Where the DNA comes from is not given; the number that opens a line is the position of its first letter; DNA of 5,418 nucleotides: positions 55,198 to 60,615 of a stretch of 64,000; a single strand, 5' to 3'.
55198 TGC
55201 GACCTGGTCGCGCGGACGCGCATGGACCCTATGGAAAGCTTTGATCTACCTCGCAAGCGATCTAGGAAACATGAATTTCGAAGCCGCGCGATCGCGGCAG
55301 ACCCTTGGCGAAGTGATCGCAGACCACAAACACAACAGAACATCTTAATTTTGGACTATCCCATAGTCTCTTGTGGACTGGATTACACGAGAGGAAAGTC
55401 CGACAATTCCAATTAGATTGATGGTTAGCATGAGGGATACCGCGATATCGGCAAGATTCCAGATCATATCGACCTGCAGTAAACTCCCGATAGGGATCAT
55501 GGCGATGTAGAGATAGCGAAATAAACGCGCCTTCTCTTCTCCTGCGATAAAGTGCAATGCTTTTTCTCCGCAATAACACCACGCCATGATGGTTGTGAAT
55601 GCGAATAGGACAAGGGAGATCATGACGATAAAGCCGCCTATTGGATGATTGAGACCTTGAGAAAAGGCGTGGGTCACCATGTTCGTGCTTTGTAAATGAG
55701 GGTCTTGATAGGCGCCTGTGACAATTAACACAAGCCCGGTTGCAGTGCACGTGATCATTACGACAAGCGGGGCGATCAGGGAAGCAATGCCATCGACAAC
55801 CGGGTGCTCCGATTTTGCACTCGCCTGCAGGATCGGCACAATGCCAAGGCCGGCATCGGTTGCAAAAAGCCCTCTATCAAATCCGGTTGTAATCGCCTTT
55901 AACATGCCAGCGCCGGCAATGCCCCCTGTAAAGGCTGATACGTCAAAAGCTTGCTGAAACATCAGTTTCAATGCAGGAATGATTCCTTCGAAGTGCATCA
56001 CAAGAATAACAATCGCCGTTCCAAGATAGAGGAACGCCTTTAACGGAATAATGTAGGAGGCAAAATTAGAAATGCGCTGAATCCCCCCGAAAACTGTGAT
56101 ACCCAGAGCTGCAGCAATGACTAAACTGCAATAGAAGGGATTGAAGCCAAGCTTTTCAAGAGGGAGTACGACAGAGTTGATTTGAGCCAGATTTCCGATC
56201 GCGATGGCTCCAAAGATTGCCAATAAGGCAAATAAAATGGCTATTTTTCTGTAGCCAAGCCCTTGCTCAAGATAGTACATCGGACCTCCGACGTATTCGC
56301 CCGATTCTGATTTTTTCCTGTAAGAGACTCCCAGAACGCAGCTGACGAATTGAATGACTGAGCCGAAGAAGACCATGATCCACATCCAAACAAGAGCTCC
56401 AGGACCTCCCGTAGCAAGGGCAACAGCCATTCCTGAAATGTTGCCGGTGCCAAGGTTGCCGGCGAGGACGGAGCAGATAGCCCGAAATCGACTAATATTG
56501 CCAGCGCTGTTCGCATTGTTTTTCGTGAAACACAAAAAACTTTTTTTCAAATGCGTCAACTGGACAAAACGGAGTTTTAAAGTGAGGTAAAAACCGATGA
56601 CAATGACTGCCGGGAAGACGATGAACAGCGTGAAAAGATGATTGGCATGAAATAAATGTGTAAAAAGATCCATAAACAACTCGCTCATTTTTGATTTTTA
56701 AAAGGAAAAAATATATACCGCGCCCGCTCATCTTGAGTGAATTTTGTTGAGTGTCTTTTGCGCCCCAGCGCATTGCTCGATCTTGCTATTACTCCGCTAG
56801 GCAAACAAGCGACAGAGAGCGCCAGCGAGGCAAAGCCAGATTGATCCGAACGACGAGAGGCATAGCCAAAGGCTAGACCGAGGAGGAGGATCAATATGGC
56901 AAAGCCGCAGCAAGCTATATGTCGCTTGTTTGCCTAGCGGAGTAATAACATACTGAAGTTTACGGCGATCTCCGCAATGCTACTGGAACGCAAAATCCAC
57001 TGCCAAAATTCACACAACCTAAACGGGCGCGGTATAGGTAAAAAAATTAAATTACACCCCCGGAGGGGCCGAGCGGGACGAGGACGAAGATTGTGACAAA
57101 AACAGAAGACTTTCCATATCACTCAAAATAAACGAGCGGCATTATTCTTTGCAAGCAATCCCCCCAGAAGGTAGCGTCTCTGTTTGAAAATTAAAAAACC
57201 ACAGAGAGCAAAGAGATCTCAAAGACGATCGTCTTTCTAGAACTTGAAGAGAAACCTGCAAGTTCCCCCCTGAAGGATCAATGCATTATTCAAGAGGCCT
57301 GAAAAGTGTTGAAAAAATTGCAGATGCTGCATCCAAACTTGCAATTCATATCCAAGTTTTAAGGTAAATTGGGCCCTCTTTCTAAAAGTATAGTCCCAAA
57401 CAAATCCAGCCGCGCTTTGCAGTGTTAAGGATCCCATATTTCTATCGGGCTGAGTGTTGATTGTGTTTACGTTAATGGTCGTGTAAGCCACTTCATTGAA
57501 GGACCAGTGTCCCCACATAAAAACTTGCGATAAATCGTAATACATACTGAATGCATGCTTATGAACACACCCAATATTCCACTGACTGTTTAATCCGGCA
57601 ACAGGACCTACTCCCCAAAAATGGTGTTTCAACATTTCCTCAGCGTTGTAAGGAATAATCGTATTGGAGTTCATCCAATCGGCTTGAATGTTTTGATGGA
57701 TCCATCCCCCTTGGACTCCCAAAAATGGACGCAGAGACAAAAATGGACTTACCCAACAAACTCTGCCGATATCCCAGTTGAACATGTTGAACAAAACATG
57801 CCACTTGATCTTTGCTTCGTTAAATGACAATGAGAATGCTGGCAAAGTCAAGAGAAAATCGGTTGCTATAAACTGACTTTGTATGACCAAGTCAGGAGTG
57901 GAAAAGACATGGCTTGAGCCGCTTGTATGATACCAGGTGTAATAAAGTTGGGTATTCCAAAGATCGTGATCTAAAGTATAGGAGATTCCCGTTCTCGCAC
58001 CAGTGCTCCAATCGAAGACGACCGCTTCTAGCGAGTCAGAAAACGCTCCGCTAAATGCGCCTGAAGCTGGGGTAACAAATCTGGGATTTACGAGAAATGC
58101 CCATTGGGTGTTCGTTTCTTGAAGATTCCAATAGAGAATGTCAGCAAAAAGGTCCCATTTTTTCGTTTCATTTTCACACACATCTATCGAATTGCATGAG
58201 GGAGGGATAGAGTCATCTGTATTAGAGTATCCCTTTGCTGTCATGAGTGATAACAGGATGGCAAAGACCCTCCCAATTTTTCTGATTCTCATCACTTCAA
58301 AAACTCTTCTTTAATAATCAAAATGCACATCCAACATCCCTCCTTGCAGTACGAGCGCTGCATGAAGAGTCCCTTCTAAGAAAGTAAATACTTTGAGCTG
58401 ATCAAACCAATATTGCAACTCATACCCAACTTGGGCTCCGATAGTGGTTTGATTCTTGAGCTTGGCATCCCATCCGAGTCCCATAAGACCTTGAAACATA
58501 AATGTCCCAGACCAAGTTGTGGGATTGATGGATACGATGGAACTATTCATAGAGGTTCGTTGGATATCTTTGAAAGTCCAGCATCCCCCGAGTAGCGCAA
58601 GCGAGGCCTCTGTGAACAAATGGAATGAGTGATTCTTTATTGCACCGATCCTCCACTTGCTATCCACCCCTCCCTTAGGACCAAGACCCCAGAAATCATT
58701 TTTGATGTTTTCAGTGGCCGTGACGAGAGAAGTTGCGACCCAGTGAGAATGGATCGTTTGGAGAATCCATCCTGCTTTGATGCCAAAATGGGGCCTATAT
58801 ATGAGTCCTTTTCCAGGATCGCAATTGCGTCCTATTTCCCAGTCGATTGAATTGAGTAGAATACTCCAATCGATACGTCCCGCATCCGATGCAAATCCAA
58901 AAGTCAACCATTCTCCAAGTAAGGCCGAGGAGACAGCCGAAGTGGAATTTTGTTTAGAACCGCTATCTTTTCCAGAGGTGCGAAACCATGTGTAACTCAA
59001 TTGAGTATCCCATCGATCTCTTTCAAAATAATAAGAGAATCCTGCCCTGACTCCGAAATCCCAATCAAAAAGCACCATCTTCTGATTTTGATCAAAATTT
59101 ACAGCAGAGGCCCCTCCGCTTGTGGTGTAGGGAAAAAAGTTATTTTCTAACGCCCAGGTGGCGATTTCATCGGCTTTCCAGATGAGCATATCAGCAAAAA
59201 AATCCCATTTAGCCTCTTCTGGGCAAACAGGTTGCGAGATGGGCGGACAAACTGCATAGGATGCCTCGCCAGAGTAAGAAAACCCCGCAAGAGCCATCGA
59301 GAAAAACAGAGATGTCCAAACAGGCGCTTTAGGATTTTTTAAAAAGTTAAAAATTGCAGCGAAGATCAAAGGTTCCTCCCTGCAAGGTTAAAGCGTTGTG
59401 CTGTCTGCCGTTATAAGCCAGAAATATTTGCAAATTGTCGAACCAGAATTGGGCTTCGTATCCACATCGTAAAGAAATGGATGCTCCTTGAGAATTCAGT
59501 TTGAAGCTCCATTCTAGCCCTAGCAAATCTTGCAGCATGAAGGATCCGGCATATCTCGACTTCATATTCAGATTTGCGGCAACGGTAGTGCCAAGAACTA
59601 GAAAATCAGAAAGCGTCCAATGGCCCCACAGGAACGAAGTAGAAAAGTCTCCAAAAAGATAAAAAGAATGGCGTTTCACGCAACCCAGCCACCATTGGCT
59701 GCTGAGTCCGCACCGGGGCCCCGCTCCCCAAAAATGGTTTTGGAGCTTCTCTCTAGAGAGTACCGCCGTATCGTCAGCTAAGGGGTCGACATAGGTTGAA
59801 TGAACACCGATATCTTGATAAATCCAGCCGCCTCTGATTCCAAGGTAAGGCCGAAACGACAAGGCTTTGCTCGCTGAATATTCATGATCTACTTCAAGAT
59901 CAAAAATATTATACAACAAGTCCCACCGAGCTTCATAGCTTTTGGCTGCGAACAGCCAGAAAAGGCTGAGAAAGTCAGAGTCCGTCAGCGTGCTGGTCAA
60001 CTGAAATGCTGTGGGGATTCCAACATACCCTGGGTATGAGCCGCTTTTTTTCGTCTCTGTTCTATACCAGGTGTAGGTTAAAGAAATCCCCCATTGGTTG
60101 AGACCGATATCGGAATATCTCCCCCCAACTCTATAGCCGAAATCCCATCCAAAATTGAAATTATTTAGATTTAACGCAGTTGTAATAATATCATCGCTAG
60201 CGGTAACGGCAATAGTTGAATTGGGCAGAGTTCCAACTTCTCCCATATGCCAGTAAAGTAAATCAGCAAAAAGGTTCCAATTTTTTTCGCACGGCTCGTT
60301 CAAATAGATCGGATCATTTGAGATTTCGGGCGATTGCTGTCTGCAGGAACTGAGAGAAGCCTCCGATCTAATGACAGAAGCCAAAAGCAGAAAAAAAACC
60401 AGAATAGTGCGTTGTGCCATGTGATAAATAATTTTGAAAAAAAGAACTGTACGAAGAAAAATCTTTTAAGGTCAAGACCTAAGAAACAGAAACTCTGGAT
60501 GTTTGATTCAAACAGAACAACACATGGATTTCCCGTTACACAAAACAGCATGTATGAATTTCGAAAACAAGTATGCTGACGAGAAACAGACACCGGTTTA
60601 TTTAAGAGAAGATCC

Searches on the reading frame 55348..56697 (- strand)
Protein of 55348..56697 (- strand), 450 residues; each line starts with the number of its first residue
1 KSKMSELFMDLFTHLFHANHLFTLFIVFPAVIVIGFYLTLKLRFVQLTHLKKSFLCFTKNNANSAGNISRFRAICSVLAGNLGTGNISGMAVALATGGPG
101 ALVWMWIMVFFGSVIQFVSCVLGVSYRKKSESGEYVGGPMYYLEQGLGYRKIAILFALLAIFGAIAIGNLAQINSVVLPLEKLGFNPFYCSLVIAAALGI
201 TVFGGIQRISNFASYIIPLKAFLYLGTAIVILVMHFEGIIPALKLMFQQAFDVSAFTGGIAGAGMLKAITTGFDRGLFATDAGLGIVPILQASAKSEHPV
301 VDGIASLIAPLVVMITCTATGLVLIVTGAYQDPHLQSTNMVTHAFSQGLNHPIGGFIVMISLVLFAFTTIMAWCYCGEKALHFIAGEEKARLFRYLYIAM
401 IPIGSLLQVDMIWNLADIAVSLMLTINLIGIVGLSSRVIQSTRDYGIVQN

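Call 24: search_protein_families(library=pfam, proteins=[window:55348-56697:-], max_evalue=0.001)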
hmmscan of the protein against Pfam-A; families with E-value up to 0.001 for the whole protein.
window:55348-56697:- (450 aa): 1 family
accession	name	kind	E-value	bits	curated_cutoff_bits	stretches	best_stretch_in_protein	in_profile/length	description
PF01235.23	Na_Ala_symp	-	9.4e-108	361.4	24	1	59-445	4-379/392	Sodium:alanine symporter family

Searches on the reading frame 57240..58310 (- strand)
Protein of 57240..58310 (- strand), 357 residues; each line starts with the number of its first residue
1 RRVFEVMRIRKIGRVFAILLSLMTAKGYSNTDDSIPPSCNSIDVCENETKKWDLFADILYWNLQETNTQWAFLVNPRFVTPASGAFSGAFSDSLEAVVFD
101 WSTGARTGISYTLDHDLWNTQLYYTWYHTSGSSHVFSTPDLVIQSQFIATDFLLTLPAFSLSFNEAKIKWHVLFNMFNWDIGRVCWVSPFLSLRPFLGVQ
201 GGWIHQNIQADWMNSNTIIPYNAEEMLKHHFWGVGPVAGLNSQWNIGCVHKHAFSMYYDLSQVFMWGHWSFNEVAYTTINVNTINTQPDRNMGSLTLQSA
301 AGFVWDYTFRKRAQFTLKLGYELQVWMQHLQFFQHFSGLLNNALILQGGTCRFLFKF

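Call 24: search_protein_families(library=pfam, proteins=[window:57240-58310:-], max_evalue=0.001)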
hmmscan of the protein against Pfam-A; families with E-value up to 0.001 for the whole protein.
window:57240-58310:- (357 aa): 1 family
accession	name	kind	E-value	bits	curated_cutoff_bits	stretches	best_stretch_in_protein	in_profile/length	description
PF05150.18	Legionella_OMP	-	2e-26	93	25.4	1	47-333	4-254/281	Legionella pneumophila major outer membrane protein precursor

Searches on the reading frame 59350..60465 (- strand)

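Call 24: search_protein_families(library=pfam, proteins=[window:59350-60465:-], max_evalue=0.001)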
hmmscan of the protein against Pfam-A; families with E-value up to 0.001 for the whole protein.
window:59350-60465:- (372 aa): 1 family
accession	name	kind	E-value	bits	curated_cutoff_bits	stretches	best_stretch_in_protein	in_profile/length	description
PF05150.18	Legionella_OMP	-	1.9e-27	96.4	25.4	1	58-369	3-278/281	Legionella pneumophila major outer membrane protein precursor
